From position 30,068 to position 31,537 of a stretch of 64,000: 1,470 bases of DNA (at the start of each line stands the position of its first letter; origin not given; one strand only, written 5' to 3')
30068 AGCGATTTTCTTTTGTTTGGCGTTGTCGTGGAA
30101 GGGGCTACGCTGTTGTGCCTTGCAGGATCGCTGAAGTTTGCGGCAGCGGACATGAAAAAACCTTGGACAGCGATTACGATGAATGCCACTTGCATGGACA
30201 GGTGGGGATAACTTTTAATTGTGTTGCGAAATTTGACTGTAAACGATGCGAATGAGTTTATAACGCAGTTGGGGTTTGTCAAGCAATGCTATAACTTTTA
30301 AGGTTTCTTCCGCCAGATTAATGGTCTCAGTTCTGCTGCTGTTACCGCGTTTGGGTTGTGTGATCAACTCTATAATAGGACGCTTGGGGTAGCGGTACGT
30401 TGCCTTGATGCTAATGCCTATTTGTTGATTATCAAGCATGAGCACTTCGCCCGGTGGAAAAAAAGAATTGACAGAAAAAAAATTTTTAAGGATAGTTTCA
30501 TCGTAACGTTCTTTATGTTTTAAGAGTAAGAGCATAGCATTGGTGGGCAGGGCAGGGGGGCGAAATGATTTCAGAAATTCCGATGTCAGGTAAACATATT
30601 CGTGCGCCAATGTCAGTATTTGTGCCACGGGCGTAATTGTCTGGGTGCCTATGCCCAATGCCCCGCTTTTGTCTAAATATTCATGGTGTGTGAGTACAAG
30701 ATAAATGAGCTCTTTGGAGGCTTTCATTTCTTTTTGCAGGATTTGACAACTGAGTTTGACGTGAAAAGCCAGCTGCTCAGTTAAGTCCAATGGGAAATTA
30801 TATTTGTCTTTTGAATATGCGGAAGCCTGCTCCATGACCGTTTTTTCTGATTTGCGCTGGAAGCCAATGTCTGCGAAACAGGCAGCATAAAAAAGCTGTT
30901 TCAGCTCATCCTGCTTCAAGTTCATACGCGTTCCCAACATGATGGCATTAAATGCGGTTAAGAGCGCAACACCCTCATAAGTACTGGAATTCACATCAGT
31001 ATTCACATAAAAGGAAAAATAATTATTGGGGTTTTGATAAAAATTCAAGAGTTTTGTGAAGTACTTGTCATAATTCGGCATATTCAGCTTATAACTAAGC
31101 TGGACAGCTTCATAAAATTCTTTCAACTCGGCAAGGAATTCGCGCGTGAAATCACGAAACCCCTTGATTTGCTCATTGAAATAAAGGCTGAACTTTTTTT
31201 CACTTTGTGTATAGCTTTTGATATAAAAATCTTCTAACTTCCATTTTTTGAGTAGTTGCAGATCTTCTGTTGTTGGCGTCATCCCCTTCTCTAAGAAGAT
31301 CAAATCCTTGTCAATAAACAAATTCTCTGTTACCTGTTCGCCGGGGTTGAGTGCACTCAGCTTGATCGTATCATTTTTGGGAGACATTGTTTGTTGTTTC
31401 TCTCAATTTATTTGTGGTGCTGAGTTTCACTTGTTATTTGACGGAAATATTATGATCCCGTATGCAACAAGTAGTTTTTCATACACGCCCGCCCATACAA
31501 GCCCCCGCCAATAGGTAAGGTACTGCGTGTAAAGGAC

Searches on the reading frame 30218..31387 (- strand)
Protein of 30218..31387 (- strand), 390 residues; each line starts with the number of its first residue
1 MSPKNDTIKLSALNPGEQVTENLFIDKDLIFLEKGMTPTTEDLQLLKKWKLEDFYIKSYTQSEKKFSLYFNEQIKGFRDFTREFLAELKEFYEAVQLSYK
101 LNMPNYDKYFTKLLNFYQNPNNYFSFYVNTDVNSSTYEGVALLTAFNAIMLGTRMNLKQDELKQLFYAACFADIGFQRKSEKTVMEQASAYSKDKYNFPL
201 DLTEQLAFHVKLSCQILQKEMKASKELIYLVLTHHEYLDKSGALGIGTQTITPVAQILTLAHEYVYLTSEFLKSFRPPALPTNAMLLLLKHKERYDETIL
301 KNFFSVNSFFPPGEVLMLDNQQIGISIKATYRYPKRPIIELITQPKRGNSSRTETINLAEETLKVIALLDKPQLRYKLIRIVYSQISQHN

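Call 3: search_protein_families(library=pfam, proteins=[window:30218-31387:-], max_evalue=1)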
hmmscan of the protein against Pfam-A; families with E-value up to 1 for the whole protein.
window:30218-31387:- (390 aa): 2 families
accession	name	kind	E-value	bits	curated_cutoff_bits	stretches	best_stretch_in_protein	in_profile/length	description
PF13487.12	HD_5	-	1.4e-05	25.4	27.2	1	149-299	26-170/170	HD domain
PF01966.28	HD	-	0.0084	16.8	22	1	195-261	51-110/116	HD domain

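Call 78: find_related_loci(query=window:30218-31387:-, collection=metagenome_contigs, flank=8000)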
Query window:30218-31387:- (390 aa) in metagenome_contigs; peptide patterns used: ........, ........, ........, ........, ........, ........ (x = any residue, [..] = any of these).
83 stretches matched a pattern, but none encodes a relative of the query by tblastn (E <= 1e-3).
